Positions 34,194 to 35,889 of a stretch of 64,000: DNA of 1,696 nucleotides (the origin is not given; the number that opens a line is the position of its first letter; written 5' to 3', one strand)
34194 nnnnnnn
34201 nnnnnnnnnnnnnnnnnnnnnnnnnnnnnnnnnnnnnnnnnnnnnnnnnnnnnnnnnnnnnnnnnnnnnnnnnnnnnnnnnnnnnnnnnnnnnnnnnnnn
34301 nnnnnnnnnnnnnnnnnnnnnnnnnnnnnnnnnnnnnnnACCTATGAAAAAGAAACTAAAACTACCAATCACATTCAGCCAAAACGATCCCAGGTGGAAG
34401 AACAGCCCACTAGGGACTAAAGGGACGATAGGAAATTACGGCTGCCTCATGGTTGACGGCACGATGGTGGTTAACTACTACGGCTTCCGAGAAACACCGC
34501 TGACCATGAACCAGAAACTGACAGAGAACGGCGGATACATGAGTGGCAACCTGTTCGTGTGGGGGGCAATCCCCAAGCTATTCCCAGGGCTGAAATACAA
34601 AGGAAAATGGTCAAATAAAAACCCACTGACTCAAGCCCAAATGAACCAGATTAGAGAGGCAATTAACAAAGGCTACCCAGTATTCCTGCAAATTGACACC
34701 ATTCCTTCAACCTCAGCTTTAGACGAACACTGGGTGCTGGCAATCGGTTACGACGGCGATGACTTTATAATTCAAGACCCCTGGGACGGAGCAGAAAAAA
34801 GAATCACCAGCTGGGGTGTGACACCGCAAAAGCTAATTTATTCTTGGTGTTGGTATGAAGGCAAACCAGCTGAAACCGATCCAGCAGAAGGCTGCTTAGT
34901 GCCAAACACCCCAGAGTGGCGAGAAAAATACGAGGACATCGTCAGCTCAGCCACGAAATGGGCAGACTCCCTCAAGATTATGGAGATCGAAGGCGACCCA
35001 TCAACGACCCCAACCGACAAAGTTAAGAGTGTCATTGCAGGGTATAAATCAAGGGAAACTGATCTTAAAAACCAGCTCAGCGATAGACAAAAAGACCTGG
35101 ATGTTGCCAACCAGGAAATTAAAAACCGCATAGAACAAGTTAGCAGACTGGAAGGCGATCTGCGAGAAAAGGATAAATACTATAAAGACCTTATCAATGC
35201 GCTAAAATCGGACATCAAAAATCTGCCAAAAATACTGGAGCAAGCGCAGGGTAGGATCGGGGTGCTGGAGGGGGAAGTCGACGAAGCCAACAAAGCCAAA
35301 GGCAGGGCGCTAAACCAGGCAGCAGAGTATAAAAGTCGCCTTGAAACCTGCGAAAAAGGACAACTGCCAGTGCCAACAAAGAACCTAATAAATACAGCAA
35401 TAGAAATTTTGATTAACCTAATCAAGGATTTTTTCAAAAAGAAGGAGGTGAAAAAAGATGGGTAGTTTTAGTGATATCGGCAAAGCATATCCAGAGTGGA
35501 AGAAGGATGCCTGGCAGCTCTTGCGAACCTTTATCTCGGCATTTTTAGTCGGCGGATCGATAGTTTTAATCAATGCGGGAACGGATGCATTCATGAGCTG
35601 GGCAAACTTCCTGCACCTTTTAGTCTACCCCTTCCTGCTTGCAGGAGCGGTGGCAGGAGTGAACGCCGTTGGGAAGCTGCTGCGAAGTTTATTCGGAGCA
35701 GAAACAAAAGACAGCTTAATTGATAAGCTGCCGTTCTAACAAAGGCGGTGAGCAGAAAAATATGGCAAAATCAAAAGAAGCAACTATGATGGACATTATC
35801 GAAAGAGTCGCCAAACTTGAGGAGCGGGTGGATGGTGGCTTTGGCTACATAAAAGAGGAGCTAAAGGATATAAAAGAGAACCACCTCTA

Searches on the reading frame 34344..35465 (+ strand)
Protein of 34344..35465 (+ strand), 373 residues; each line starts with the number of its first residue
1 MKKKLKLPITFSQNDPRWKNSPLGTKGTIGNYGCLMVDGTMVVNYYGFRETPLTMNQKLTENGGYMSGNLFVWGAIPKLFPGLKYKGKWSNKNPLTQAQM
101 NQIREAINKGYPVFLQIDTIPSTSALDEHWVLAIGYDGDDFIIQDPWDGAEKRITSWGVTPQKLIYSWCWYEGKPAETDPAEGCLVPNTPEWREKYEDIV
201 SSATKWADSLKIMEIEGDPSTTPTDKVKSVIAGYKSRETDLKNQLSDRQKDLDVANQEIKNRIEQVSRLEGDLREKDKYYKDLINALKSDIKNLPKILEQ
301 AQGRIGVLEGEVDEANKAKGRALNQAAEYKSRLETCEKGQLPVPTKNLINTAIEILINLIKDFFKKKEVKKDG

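Call 16: search_protein_families(library=pfam, proteins=[window:34344-35465:+], max_evalue=0.01)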
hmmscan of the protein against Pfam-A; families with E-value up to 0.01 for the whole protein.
window:34344-35465:+ (373 aa): 9 families
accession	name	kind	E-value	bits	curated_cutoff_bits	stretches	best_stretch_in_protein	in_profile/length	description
PF13529.12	Peptidase_C39_2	-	5.5e-11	43.7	24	1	12-147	7-143/143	Peptidase_C39 like family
PF11814.14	DUF3335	-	8.1e-05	22.6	25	1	97-152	116-171/206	Peptidase_C39 like family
PF14399.12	BtrH_N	-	0.0032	18.1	29.7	1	83-146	63-134/134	Butirosin biosynthesis protein H, N-terminal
PF05911.16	FPP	-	0.0045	15.7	40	1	216-340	700-820/871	Filament-like plant protein, long coiled-coil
PF05010.19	TACC_C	-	0.0053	17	29.9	0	249-331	3-78/201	Transforming acidic coiled-coil-containing protein (TACC), C-terminal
PF00038.26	Filament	-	0.0062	16.6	40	1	232-331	192-288/313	Intermediate filament protein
PF08702.15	Fib_alpha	-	0.0065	17.1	29.9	0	226-314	39-127/143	Fibrinogen alpha/beta chain family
PF06785.16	UPF0242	-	0.0086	16.6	33.5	0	233-313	94-181/194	Uncharacterised protein family (UPF0242) N-terminus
PF07889.17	DUF1664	-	0.0099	16.4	34.6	0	239-315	44-120/124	Protein of unknown function (DUF1664)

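Call 59: find_related_loci(query=window:34344-35465:+, collection=viral_contigs, flank=6000)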
Query window:34344-35465:+ (373 aa) in viral_contigs; peptide patterns used: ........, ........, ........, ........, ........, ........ (x = any residue, [..] = any of these).
38 stretches matched a pattern; 15 encode a relative of the query (tblastn E <= 1e-3); 15 distinct loci.
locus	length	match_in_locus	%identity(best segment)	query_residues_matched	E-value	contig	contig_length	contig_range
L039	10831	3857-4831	55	3-340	5e-115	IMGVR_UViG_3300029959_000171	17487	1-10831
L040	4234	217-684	39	11-166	3e-28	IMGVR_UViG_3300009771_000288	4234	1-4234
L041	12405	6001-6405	42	11-149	2e-27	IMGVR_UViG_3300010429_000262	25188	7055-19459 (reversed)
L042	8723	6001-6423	40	11-156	8e-27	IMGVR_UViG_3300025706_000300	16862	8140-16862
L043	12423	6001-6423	40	11-156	8e-27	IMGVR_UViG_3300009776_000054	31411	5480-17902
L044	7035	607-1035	30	10-154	3e-12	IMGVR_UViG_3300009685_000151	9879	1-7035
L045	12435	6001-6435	29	10-156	1e-11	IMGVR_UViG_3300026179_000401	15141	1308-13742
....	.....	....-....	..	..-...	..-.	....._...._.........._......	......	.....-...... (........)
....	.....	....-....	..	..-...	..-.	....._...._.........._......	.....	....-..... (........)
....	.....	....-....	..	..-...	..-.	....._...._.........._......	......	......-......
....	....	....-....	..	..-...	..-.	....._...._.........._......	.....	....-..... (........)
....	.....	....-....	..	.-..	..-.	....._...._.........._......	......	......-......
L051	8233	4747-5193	29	11-154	3e-5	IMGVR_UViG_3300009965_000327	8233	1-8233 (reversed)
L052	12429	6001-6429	30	10-154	3e-12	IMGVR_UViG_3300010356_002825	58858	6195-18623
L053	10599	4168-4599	24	2-146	2e-4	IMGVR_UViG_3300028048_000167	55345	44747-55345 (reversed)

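Call 85: search_protein_families(library=pfam, proteins=[L039:3854-4879:+], max_evalue=0.01)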
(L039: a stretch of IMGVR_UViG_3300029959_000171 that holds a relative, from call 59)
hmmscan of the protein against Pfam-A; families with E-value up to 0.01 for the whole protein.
L039:3854-4879:+ (341 aa): 7 families
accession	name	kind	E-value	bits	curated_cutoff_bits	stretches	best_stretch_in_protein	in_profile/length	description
PF13529.12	Peptidase_C39_2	-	6.6e-12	46.6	24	1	11-145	7-143/143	Peptidase_C39 like family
PF11814.14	DUF3335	-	0.00072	19.5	25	1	96-149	117-171/206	Peptidase_C39 like family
PF00901.23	Orbi_VP5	-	0.0023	17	27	1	223-321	67-165/506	Orbivirus outer capsid protein VP5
PF15665.10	FAM184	-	0.0046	17.1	32.7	1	235-311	42-111/211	Family with sequence similarity 184, A and B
PF10498.14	IFT57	-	0.0056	16.1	40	1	218-318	225-322/360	Intra-flagellar transport protein 57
PF01576.24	Myosin_tail_1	-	0.006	14.9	38.1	1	229-326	496-589/1081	Myosin tail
PF25762.1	HAUS1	-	0.0064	16.8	40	1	202-309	90-197/236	HAUS augmin-like complex subunit 1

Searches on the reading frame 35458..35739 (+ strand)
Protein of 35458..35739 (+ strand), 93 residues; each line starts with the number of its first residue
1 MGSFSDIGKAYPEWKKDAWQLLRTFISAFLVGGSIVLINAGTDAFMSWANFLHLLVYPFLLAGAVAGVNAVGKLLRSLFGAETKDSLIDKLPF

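Call 82: find_related_loci(query=window:35458-35739:+, collection=viral_contigs, flank=6000)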
Query window:35458-35739:+ (93 aa) in viral_contigs; peptide patterns used: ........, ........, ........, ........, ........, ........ (x = any residue, [..] = any of these).
12 stretches matched a pattern; 1 encode a relative of the query (tblastn E <= 1e-3); 1 distinct loci.
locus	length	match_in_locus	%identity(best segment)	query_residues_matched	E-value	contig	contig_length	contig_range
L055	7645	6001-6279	92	1-93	2e-55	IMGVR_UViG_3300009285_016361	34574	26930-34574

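Call 85: search_protein_families(library=pfam, proteins=[L055:4935-6008:+], max_evalue=0.01)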
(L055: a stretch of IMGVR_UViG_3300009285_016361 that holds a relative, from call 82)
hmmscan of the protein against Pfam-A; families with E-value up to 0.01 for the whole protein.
L055:4935-6008:+ (357 aa): 3 families
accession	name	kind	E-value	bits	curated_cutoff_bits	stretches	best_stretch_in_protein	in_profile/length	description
PF13863.11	DUF4200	-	0.0013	19.5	29.7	1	233-326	1-94/119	Domain of unknown function (DUF4200)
PF01551.29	Peptidase_M23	-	0.0027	18.3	28.7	1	76-127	37-90/96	Peptidase family M23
PF25443.1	ANG-1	-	0.0052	17.4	28.5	1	237-306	13-82/105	ANG-1-like domain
